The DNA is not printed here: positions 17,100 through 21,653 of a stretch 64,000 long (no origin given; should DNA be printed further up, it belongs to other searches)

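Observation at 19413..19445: In-line A domain lacks the conserved Asp235 (A4 motif FDxS reads F-S-S-S)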

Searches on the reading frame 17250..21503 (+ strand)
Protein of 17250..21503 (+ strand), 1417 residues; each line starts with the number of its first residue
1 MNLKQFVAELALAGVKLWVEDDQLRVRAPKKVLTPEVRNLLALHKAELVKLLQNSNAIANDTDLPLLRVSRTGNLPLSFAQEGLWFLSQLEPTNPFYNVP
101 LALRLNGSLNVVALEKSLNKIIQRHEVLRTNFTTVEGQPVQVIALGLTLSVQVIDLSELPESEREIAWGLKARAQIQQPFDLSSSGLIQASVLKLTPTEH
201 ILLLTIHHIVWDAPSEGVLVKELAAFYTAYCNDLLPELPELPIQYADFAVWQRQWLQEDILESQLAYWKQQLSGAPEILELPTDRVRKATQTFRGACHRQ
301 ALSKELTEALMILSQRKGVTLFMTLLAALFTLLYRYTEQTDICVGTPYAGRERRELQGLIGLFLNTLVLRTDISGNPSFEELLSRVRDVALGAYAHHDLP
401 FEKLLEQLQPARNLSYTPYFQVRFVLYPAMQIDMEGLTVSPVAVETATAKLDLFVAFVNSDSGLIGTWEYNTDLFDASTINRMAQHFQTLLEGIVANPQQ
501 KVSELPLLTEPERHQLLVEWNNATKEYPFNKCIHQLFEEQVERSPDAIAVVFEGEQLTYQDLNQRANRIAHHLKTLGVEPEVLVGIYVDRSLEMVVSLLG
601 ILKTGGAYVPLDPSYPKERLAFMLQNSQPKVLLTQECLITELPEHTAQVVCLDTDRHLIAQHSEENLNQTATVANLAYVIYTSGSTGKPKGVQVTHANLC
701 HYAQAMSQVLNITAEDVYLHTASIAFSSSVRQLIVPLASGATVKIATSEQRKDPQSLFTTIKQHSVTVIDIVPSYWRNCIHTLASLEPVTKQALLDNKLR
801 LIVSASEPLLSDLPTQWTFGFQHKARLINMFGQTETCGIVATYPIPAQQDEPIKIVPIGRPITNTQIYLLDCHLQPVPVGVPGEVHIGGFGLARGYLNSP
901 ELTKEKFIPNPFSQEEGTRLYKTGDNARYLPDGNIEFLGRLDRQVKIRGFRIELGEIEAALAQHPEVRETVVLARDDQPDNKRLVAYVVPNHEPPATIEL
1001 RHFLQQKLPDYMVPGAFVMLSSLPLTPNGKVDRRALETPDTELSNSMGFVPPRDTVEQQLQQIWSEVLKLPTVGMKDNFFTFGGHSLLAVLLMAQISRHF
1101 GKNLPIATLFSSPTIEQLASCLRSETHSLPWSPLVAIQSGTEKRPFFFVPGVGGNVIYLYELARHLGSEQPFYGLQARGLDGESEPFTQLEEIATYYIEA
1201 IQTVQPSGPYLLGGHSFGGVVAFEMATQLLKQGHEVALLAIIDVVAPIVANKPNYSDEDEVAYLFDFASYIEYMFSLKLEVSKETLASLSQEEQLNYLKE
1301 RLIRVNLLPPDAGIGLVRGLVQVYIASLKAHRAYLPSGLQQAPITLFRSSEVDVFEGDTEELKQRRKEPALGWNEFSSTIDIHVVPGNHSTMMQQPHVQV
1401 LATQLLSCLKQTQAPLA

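Call 5: search_protein_families(library=pfam, proteins=[window:17250-21503:+])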
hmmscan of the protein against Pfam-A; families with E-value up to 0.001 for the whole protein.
window:17250-21503:+ (1417 aa): 7 families
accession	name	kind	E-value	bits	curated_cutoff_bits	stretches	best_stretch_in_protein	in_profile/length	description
PF00668.25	Condensation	-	1.4e-108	364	30.6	1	73-517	3-456/456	Condensation domain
PF00501.34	AMP-binding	-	2.1e-94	316.9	29.9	1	537-897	1-384/384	AMP-binding enzyme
PF00975.26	Thioesterase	-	5.9e-31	108.9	26.4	1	1145-1398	2-216/226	Thioesterase domain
PF18563.6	TubC_N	-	3.8e-16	59.4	26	1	4-53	2-51/52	TubC N-terminal docking domain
PF00550.31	PP-binding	-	6.2e-16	58.9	20.8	1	1058-1122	1-67/67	Phosphopantetheine attachment site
PF13193.12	AMP-binding_C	-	1.3e-14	55.3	24.5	1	956-1030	1-76/76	AMP-binding enzyme C-terminal domain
PF12697.13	Abhydrolase_6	-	2.7e-05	25.4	26.3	1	1147-1250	2-100/217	Alpha/beta hydrolase family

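Call 8: search_protein_families(library=ncbifam, proteins=[window:17250-21503:+], max_evalue=0.00001)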
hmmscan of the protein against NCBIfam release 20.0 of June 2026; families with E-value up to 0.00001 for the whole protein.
window:17250-21503:+ (1417 aa): 103 families (the best 25 are shown)
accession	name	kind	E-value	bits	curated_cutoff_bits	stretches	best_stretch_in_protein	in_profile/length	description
NF004282.0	PRK05691.1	subfamily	2.1e-291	970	4090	1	47-1125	1703-2778/4334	non-ribosomal peptide synthase/polyketide synthase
NF047350.1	aureusi_NRPS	equivalog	2.1e-213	711.5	2500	2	68-771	988-1669/2373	aureusimine non-ribosomal peptide synthetase AusA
NF041803.1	NRPS_SolG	exception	2e-179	598.6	2200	1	111-1119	148-1152/1163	solanimycin non-ribosomal peptide synthetase SolG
NF038078.1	NRPS_MxcG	equivalog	4.8e-151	504.6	2300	1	74-1125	4-1044/1442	myxochelin non-ribosomal peptide synthetase MxcG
NF007605.2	PRK10252.1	equivalog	6.2e-148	494.4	2400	1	74-1251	3-1173/1292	enterobactin non-ribosomal peptide synthetase EntF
TIGR01733.1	AA-adenyl-dom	subfamily_domain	5.6e-135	450.3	317.4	1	558-972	1-409/409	amino acid adenylation domain-containing protein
TIGR03443.1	alpha_am_amid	equivalog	1.9e-121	406.6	1030.1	3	680-994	421-753/1390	L-aminoadipate-semialdehyde dehydrogenase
NF003417.0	PRK04813.1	subfamily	2.6e-92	310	476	1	537-1037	9-500/505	D-alanine--poly(phosphoribitol) ligase subunit DltA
TIGR01734.1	D-ala-DACP-lig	equivalog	2.5e-86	290.3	559.85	1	538-1037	7-499/504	D-alanine--poly(phosphoribitol) ligase subunit DltA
NF004837.0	PRK06187.1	subfamily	1.3e-72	244.8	476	1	529-1038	6-520/531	long-chain-fatty-acid--CoA ligase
TIGR03098.1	ligase_PEP_1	hypoth_equivalog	1.4e-72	244.9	592.35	1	533-1037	2-515/517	acyl-CoA ligase (AMP-forming), exosortase A system-associated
NF004511.1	PRK05852.1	equivalog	2.9e-54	184.6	650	1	533-1037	1-501/505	FadD7 family fatty acid--CoA ligase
NF004822.0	PRK06178.1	equivalog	1.7e-52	178.8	782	2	662-1038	201-565/571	acyl-CoA synthetase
TIGR02262.1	benz_CoA_lig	subfamily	3.7e-52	177.7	375.25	1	535-1036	8-505/508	benzoate-CoA ligase family protein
NF005858.0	PRK07787.1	subfamily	9.2e-51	172.7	575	1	535-1037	5-469/471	acyl-CoA synthetase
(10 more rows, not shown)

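Call 14: find_encoding_contigs(protein=window:17250-21503:+, flank=10000, max_places=4)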
Protein window:17250-21503:+ (1417 aa): no gene with exactly this product is on record in the collection.
